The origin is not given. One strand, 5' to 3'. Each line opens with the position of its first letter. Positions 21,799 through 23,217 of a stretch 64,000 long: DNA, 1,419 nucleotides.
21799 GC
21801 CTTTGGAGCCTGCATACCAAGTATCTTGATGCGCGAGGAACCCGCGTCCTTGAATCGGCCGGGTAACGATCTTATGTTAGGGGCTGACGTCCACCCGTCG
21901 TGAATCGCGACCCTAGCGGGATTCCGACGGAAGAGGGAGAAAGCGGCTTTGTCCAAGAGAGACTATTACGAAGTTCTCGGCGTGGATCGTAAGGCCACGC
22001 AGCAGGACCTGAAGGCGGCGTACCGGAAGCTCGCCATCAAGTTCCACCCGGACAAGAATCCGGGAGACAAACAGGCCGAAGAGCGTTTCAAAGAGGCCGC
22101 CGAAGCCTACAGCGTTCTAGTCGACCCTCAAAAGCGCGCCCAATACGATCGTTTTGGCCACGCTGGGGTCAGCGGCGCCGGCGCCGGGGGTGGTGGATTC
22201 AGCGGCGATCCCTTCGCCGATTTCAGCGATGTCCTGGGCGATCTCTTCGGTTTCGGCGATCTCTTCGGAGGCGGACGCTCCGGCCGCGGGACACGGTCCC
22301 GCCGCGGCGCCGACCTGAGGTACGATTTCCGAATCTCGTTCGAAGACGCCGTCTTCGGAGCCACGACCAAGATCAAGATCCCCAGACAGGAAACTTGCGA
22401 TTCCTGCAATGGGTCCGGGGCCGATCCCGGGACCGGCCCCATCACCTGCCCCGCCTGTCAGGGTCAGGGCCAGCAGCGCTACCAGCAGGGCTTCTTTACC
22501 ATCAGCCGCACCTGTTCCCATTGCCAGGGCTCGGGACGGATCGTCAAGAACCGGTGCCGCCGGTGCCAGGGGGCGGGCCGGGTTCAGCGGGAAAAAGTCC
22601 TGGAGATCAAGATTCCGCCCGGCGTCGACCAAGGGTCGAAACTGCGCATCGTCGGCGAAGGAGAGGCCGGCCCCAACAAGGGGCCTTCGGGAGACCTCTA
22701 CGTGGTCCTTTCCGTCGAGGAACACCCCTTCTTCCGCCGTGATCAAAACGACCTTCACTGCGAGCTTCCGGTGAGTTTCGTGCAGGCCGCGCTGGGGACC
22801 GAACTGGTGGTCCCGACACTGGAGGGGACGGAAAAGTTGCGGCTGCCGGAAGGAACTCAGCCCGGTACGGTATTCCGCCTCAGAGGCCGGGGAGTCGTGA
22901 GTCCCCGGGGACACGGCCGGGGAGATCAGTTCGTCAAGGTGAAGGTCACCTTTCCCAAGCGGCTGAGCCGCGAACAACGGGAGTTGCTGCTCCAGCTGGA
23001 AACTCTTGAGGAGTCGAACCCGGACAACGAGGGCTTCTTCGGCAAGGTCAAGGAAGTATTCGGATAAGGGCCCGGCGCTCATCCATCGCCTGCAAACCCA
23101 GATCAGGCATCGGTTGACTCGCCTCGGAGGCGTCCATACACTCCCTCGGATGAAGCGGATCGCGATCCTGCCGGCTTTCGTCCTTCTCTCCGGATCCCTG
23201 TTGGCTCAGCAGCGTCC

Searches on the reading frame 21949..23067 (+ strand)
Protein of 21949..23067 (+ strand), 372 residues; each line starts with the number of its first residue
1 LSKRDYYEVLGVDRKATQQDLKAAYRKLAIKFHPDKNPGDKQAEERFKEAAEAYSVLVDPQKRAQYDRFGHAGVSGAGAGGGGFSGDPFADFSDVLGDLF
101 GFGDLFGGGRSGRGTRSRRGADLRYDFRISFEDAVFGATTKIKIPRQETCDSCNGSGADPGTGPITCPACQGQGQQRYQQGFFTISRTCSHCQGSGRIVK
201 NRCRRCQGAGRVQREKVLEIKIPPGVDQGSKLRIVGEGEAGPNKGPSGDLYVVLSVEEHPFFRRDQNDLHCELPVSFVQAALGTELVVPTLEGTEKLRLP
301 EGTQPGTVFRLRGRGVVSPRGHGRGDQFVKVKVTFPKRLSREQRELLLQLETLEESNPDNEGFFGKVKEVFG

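Call 11: search_protein_families(library=pfam, proteins=[window:21949-23067:+])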
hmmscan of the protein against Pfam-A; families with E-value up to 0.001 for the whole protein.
window:21949-23067:+ (372 aa): 5 families
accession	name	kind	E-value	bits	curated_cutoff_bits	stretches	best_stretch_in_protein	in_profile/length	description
PF01556.23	DnaJ_C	-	1.7e-54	184.4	26.6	1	123-336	1-152/152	DnaJ C terminal domain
PF00226.36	DnaJ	-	5.1e-27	94.2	27.8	1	5-67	1-63/63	DnaJ domain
PF00684.25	DnaJ_CXXCXGXG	-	3.2e-15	56.6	32.7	1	150-210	1-65/65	DnaJ central domain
PF15777.11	Anti-TRAP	-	6.9e-06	26.4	32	1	148-181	11-47/59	Tryptophan RNA-binding attenuator protein inhibitory protein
PF17302.8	DUF5351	-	0.00032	21.3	27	0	186-197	17-28/29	Family of unknown function (DUF5351)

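Call 30: find_encoding_contigs(protein=window:21949-23064:+, flank=5000, max_places=10)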
Protein seq(372 aa) (372 aa): no gene with exactly this product is on record in the collection.
